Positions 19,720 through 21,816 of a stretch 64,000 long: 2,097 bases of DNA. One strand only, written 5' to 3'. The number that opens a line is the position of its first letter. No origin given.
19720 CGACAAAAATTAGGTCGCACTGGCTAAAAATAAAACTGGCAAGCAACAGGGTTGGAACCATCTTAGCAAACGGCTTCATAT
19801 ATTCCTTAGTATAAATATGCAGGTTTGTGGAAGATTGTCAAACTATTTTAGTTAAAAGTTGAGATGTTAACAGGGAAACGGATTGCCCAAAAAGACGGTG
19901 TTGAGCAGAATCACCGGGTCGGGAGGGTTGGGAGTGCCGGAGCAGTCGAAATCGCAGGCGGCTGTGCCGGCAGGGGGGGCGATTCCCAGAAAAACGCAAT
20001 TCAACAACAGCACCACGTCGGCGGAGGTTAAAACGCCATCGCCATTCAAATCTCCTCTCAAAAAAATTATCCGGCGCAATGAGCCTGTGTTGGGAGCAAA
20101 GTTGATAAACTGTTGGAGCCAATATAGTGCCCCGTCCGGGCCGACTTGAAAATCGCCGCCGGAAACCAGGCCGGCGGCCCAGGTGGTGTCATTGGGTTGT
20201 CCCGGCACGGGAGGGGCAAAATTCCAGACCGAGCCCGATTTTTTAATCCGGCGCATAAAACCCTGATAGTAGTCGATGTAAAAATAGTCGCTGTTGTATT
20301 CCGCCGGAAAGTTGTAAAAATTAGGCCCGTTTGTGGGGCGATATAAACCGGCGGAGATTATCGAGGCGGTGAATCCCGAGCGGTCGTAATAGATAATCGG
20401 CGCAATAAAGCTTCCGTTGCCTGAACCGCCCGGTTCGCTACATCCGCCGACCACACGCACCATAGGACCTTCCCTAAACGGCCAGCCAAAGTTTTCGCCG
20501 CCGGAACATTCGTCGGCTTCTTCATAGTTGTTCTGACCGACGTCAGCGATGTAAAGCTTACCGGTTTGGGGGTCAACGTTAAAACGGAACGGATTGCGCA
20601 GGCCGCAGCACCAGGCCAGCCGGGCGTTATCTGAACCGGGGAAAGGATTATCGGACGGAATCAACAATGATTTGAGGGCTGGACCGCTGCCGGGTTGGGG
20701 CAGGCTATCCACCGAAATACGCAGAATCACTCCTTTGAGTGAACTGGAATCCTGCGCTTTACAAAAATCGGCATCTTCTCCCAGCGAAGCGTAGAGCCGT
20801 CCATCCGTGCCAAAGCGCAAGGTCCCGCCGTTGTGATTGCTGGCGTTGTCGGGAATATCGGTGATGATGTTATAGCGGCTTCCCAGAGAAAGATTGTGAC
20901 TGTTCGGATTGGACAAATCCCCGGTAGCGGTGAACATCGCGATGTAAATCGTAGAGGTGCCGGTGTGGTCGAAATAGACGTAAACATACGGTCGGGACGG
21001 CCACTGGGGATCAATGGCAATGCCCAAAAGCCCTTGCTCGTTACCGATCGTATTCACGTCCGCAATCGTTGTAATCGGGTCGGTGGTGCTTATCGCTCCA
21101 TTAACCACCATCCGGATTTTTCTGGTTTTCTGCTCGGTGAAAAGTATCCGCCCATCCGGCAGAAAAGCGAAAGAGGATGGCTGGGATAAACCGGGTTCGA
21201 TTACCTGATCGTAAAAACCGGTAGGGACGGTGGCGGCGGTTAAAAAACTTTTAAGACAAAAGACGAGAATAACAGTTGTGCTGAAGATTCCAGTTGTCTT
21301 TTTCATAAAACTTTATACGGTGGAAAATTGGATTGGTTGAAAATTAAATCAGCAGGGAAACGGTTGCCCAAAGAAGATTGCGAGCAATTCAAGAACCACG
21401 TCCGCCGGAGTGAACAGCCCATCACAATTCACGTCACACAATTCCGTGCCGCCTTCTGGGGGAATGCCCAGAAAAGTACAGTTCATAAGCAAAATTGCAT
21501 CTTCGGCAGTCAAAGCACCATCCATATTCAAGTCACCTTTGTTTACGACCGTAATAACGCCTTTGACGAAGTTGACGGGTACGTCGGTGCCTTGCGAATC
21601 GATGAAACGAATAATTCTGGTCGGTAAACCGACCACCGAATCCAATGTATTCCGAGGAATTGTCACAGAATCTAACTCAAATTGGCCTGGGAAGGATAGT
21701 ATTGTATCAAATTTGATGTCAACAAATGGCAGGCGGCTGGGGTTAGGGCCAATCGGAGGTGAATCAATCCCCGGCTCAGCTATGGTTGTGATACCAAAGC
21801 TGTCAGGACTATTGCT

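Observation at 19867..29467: Dockerin-like C-terminal module with four conserved Cys and an invariant terminal Pro-Cys on five otherwise unrelated secreted proteins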

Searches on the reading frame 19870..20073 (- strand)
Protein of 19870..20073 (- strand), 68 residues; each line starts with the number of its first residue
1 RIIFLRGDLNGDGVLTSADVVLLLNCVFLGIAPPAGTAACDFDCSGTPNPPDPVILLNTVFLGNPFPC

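Call 9: find_homologous_proteins(query=A1, max_evalue=0.001)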
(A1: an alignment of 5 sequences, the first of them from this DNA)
Query A1 (5 sequences) (68 aa, profile of the alignment): 24 proteins with E <= 0.001 among 1246 candidates.
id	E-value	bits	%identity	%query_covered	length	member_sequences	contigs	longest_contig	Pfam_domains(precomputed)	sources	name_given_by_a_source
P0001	2.9e-32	128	54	93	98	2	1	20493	-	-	-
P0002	1.5e-25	106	62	93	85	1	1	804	PF00404.25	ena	-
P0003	1.8e-19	87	55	94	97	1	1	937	-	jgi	-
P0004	4.0e-18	83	44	93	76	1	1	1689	-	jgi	-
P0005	4.1e-17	79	53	78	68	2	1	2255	-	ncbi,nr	ncbi:MAG: hypothetical protein L0Y74_08670, partial [candidate division Zixibacteria bacterium]|nr:h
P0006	1.9e-15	74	52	91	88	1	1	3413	-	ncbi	ncbi:MAG: hypothetical protein ACM3YF_04905, partial [Candidatus Zixiibacteriota bacterium]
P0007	9.7e-15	72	54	88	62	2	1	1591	-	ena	-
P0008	6.5e-14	69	42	99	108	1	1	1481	PF00404.25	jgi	jgi:hypothetical protein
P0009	7.4e-14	69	45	96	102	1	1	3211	-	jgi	jgi:hypothetical protein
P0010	2.4e-13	67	49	96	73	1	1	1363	-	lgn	-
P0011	4.6e-13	66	52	88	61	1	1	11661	PF00404.25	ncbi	-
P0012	1.3e-12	65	52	88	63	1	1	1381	-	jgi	jgi:hypothetical protein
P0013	2.4e-12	64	47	81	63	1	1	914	-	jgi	jgi:hypothetical protein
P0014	3.0e-12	64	53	88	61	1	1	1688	-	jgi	jgi:hypothetical protein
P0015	9.1e-11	59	49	66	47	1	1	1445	-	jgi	jgi:hypothetical protein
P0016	3.1e-10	57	40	97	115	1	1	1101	PF00404.25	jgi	-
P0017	2.7e-9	54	41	99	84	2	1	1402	PF00404.25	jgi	-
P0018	6.6e-9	53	47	94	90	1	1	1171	PF00404.25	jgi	jgi:hypothetical protein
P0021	1.3e-5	43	33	94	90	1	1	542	PF00404.25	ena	-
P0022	5.7e-5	40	40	99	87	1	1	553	PF00404.25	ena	-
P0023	1.9e-4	39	58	35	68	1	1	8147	PF00404.25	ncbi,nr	ncbi:MAG: dockerin type I repeat-containing protein [Chloroflexi bacterium]|nr:dockerin type I repea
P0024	4.0e-4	38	34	85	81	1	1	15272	PF00404.25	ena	-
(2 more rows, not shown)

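Call 14: search_protein_representatives(alignment_id=A1)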
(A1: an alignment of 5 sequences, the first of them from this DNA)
Query: 5 sequences, 68 profile positions. Proteins with E-value up to 0.001 (for the whole library): 7776; up to 1e-10: 599; up to 1e-30: 6. The best 150 are listed.
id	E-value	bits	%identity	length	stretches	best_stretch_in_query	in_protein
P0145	1.5e-82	287.3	-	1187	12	7-65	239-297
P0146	3.5e-57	206.1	-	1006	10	6-67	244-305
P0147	2.5e-52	190.5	-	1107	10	5-61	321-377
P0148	3.0e-49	180.7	-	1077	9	5-67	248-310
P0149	3.7e-42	158.0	-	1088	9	6-60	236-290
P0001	9.1e-33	127.9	-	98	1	1-68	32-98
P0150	1.4e-30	120.9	-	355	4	5-67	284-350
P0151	1.3e-28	114.5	-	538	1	4-68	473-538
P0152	1.6e-28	114.3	-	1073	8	8-57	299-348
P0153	5.6e-28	112.6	-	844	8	5-57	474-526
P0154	1.0e-27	111.7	-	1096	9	3-61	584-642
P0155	3.4e-27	110.0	-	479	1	1-68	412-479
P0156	7.3e-27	109.0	-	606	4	5-63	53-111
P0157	1.7e-26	107.8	-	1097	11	5-58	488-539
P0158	2.4e-26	107.3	-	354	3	3-68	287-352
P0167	8.8e-23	95.9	-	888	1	5-68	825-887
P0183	1.2e-20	89.1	-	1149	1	3-68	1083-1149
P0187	2.6e-20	88.0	-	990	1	5-68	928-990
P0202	3.8e-19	84.3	-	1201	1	6-68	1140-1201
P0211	8.3e-19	83.2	-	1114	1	3-68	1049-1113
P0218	1.3e-18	82.6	-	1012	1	6-68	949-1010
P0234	7.9e-18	80.0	-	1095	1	3-68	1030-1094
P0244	1.7e-17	79.0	-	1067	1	6-68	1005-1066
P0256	4.0e-17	77.8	-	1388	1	5-68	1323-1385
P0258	5.6e-17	77.3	-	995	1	5-68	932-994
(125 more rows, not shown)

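Call 45: predict_structure(alignment_id=A3)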
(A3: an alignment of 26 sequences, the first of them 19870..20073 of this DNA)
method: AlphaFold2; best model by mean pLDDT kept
length: 68 residues; sequences in the alignment: 26
mean_pLDDT: 94.2   pTM: 0.80
mean pLDDT of the five models: 94.2, 93.9, 93.7, 93.5, 93.2
residues with pLDDT >= 90: 62; 70-90: 3; 50-70: 3; < 50: 0
segments of 3 or more residues with pLDDT < 50: none
pLDDT, mean of each block of 10 residues (from residue 1): 82 96 98 96 95 98 94
secondary structure, 60 per line:
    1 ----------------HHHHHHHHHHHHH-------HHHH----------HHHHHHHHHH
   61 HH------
elements in order: H17-29 H37-40 H51-62

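Call 46: search_solved_structures(query=A1, max_evalue=1, show_alignments=5)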
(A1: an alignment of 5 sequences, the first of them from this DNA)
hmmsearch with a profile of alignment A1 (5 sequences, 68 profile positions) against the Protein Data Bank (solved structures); distinct sequences matched with E-value up to 1: 33.
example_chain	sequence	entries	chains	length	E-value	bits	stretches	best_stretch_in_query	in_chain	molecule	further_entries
2y3n_B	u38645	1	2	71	1.6e-08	37.3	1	3-57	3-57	CELLULOSOMAL FAMILY-48 PROCESSIVE GLYCOSIDE HYDROLASE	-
3ul4_B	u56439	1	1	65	3.2e-06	30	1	3-56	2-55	Cellulosome enzyme, dockerin type I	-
5lxv_B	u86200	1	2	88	9.1e-05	25.3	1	5-53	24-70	Carbohydrate-binding protein WP_009985128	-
2ccl_B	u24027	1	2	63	0.00049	23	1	6-56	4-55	ENDO-1,4-BETA-XYLANASE Y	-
1ohz_B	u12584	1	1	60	0.00082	22.3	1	7-56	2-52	ENDO-1,4-BETA-XYLANASE Y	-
4fl4_A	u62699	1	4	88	0.001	21.9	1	6-56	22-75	Glycoside hydrolase family 9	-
4uyq_B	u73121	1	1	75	0.0015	21.4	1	5-57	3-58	Cellulosomal scaffoldin adaptor protein B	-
2mte_A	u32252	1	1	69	0.0041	20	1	6-56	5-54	Cellulose 1,4-beta-cellobiosidase (reducing end) CelS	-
1daq_A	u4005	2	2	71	0.0042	20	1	6-56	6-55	ENDOGLUCANASE SS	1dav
4uyp_B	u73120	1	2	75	0.0044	19.9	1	5-56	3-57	Cellulosomal scaffoldin adaptor protein B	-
8x39_A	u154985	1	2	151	0.0061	19.5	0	5-55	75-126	Serine protease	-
8x3a_A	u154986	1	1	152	0.0062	19.5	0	5-55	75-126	Serine protease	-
6kg9_A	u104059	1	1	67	0.015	18.2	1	5-56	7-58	And cellulose-binding endoglucanase family 9 CelL ortholog dockerin domain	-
4cj0_A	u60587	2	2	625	0.022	17.7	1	6-56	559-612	ENDOGLUCANASE D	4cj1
1clc_A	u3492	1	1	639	0.022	17.7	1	6-56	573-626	ENDOGLUCANASE CELD; EC: 3.2.1.4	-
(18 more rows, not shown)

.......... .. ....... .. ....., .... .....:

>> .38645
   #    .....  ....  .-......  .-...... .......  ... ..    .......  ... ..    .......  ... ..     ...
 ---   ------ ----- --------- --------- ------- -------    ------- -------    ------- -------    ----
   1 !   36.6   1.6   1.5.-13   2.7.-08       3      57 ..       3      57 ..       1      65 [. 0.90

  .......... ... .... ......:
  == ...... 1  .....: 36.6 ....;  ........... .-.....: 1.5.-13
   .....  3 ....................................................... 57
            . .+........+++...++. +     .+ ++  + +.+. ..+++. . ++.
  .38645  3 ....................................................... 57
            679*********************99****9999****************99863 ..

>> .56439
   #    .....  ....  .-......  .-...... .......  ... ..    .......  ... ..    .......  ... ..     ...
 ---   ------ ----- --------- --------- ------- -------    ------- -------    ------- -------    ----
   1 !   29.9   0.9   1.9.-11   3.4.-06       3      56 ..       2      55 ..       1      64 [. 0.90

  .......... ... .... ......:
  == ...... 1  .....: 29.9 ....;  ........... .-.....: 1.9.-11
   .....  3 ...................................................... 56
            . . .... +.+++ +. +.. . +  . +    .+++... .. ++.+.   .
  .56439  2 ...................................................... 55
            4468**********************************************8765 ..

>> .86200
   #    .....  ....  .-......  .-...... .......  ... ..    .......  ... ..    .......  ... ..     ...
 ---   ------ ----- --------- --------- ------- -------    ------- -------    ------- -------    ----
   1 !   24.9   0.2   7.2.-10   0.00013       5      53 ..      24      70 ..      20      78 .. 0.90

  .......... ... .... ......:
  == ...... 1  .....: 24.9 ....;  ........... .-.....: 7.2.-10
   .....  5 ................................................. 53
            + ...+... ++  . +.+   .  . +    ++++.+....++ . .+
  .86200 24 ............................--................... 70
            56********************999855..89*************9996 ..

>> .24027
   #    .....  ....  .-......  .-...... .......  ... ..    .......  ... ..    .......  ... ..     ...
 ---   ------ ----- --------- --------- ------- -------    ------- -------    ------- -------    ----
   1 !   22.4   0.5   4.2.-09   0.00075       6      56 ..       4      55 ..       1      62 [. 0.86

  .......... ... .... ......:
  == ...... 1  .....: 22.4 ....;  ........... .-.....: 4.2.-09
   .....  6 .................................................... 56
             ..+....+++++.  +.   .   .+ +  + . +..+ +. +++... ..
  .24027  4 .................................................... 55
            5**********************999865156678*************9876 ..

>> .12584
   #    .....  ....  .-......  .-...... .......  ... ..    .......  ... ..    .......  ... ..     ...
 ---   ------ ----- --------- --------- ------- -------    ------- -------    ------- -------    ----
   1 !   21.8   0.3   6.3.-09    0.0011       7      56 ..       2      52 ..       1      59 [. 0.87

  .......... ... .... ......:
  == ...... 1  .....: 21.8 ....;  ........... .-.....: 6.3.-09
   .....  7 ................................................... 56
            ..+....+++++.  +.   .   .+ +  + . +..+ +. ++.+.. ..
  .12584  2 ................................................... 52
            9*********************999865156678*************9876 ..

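Call 50: fold_search(model_id=the predicted structure, library=pdb)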
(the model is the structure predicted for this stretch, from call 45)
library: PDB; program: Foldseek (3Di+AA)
matches with E <= 10: 41; with E <= 0.001: 0
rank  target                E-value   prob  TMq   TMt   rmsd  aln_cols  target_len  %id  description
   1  4uyq_B                1.8e-03  1.00  0.80  0.75   1.8        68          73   31  High resolution structure of the third cohesin ScaC in complex with the ScaB dockerin with a mutation in the C-termina (released 2015-04-15)
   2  4uyp_B                2.1e-03  1.00  0.80  0.75   1.8        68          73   32  High resolution structure of the third cohesin ScaC in complex with the ScaB dockerin with a mutation in the N-termina (released 2015-04-15)
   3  8x39_A                3.1e-03  1.00  0.80  0.42   2.2        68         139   19  Crystal structure of cellulosomal double-dockerin module of Clo1313_0689 from Clostridium thermocellum (released 2024-04-03)
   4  8x39_B                5.8e-03  1.00  0.73  0.39   2.4        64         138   20  Crystal structure of cellulosomal double-dockerin module of Clo1313_0689 from Clostridium thermocellum (released 2024-04-03)
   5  6kgf_D                9.2e-03  1.00  0.71  0.77   2.3        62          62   29  Crystal structure of CaDoc0917(R16D)-CaCohA2 complex at pH 8.2 (released 2020-07-08)
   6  4fl4_G                9.2e-03  1.00  0.73  0.74   2.4        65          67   28  Scaffoldin conformation and dynamics revealed by a ternary complex from the Clostridium thermocellum cellulosome (released 2012-06-27)
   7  4fl4_A                1.1e-02  1.00  0.75  0.75   2.4        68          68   28  Scaffoldin conformation and dynamics revealed by a ternary complex from the Clostridium thermocellum cellulosome (released 2012-06-27)
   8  4dh2_D                1.2e-02  1.00  0.76  0.74   2.2        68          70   25  Crystal structure of Coh-OlpC(Cthe_0452)-Doc435(Cthe_0435) complex: A novel type I Cohesin-Dockerin complex from Clost (released 2012-11-28)
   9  4dh2_B                1.2e-02  1.00  0.79  0.75   2.0        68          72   26  Crystal structure of Coh-OlpC(Cthe_0452)-Doc435(Cthe_0435) complex: A novel type I Cohesin-Dockerin complex from Clost (released 2012-11-28)
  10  2mte_MODEL_1_A        2.0e-02  1.00  0.72  0.71   1.9        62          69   31  Solution structure of Doc48S (released 2014-10-15)
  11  4fl4_D                2.3e-02  0.99  0.68  0.70   2.4        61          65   26  Scaffoldin conformation and dynamics revealed by a ternary complex from the Clostridium thermocellum cellulosome (released 2012-06-27)
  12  6kge_B                2.5e-02  0.99  0.66  0.73   2.1        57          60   30  Crystal structure of CaDoc0917(R16D)-CaCohA2 complex at pH 5.5 (released 2020-07-08)
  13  5nrm_B                3.9e-02  0.99  0.73  0.75   1.8        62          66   26  Crystal structure of the sixth cohesin from Acetivibrio cellulolyticus' scaffoldin B in complex with Cel5 dockerin S51 (released 2018-01-31)
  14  2ccl_B                4.3e-02  0.99  0.68  0.74   2.1        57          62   33  THE S45A, T46A MUTANT OF THE TYPE I COHESIN-DOCKERIN COMPLEX FROM THE CELLULOSOME OF CLOSTRIDIUM THERMOCELLUM (released 2007-02-13)
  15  4fl4_J                4.3e-02  0.99  0.71  0.73   2.6        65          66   26  Scaffoldin conformation and dynamics revealed by a ternary complex from the Clostridium thermocellum cellulosome (released 2012-06-27)
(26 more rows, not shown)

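Call 52: list_cluster_members(proteins=[P0183, P0187, P0202, P0211, P0234, P0244, P0256, P0167, P0218, P0258])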
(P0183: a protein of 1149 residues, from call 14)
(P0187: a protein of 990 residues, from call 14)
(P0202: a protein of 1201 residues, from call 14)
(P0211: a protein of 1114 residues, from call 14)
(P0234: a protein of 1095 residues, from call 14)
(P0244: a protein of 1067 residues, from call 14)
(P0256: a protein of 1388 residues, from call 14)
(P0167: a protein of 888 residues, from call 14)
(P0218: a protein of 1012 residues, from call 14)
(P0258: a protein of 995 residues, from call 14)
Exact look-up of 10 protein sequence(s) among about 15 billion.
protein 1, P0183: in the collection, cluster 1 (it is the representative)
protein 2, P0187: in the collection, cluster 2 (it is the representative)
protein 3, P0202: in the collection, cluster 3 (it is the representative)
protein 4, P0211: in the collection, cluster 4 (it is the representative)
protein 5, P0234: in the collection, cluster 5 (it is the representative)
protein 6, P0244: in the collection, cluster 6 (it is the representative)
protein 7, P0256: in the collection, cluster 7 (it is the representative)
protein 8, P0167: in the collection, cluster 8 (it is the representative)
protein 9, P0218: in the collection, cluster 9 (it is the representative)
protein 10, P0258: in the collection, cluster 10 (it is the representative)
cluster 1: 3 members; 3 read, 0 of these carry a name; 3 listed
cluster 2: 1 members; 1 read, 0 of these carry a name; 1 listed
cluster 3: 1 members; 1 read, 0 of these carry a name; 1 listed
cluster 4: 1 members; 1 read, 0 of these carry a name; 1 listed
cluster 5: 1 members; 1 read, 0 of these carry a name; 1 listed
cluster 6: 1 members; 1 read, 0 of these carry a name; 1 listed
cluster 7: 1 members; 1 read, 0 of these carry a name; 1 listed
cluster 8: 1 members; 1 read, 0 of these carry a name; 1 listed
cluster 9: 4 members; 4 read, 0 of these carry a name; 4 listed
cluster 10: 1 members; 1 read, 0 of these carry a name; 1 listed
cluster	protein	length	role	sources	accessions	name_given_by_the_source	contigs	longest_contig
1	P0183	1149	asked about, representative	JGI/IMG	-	-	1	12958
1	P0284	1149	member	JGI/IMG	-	-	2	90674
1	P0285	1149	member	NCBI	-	-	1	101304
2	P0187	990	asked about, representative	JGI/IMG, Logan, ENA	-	-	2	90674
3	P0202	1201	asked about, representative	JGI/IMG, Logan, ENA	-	-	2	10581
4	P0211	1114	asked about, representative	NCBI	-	-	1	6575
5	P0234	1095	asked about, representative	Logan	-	-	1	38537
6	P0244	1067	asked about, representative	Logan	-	-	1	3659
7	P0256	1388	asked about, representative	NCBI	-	-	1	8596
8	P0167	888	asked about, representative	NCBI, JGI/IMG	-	-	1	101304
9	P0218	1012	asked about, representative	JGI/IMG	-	-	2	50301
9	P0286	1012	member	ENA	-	-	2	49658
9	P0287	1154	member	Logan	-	-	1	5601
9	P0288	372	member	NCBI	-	-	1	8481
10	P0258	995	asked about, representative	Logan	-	-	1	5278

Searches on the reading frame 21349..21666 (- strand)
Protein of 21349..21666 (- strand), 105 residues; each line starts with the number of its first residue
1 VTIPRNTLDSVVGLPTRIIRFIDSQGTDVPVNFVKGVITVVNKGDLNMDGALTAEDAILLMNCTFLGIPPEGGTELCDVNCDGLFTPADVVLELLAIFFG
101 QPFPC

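Call 3: search_protein_families(library=pfam, proteins=[window:21349-21666:-], max_evalue=1)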
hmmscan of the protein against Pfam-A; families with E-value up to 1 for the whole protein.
window:21349-21666:- (105 aa): 1 family
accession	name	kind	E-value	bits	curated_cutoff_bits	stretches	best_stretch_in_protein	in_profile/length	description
PF00404.24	Dockerin_1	-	0.00022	21.8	22.9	1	43-90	1-49/57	Dockerin type I domain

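Call 4: search_protein_families(library=ncbifam, proteins=[window:21349-21666:-], max_evalue=1)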
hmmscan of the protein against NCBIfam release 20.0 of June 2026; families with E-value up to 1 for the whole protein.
window:21349-21666:- (105 aa): 1 family
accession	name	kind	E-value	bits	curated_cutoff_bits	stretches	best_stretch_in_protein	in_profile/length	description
NF049990.1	CellobisidaseCelK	equivalog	0.25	9.4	1700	1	38-90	824-875/889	cellulose 1,4-beta-cellobiosidase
